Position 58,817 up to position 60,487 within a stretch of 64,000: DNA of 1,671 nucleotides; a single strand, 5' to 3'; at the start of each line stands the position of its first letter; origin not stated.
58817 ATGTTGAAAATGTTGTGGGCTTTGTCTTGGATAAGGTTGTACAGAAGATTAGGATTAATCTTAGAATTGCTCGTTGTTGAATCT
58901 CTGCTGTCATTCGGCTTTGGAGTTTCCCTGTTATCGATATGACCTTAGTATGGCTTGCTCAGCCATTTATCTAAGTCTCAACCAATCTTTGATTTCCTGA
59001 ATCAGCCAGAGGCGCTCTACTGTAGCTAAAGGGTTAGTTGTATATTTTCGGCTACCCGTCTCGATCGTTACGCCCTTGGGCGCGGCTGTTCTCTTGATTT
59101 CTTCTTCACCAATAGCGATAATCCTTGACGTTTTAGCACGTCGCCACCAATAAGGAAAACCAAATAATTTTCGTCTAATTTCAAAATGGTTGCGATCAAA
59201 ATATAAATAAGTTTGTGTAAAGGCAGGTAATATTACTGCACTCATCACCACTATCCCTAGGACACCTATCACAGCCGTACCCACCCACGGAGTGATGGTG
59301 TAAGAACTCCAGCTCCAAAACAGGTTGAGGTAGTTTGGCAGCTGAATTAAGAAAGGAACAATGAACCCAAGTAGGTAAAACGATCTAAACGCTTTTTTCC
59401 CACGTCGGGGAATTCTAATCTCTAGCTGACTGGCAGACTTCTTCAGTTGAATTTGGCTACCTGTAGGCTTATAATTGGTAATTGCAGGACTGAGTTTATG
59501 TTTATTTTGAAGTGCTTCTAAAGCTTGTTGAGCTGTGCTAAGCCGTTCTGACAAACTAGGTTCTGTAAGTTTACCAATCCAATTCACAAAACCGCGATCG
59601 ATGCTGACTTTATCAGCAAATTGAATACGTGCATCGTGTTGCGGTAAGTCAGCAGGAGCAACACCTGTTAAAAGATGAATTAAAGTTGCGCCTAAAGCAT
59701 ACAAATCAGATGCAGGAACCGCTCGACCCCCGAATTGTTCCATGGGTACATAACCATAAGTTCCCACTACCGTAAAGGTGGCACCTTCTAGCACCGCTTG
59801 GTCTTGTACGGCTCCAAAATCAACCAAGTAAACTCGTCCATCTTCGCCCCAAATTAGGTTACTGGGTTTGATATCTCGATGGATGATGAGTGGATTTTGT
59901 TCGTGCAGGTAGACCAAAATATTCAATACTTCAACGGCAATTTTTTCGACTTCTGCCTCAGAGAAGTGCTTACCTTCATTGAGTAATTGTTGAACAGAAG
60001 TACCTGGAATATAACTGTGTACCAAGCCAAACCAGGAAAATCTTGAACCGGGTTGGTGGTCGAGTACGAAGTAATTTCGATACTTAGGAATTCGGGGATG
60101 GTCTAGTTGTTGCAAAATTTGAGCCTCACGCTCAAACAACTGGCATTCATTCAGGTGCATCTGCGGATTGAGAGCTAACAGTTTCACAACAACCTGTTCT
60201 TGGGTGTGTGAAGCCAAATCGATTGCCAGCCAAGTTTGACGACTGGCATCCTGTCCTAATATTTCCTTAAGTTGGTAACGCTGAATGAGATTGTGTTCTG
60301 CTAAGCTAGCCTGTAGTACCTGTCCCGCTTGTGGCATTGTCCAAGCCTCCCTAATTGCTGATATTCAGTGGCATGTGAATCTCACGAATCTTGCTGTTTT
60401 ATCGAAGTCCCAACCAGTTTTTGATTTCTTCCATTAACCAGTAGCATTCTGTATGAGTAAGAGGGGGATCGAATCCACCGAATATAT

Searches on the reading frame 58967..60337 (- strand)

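Call 60: search_protein_families(library=ncbifam, proteins=[window:58967-60337:-], max_evalue=1e-10)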
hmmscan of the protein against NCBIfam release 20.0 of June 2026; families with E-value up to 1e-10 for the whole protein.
window:58967-60337:- (456 aa): 7 families
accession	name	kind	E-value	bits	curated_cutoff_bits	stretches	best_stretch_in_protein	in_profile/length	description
NF047741.1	antiphage_MADS6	equivalog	7.8e-31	107.3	460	2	151-284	320-465/612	methylation-associated defense system protein kinase MAD6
NF033483.0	PknB_PASTA_kin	equivalog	6.7e-28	98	450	1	16-228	4-207/563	Stk1 family PASTA domain-containing Ser/Thr kinase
NF038150.1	lanthi_synth_IV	equivalog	1.8e-24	86.1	650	1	14-279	184-456/851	class IV lanthionine synthetase LanL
NF052427.1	StpK7MSMEG_1200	equivalog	2.2e-18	66.1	900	1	20-229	8-209/601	serine/threonine protein kinase StpK7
TIGR03903.1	TOMM_kin_cyc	equivalog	1.7e-15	56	705.75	1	45-226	2-186/1267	TOMM system kinase/cyclase fusion protein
NF033442.0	BREX_PglW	equivalog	7.2e-12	43.8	990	0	15-174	508-657/1391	BREX system serine/threonine kinase PglW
NF053615.1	SerThrKinAfsKStmc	equivalog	1.1e-11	44.2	1300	1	91-228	77-212/809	protein serine/threonine kinase AfsK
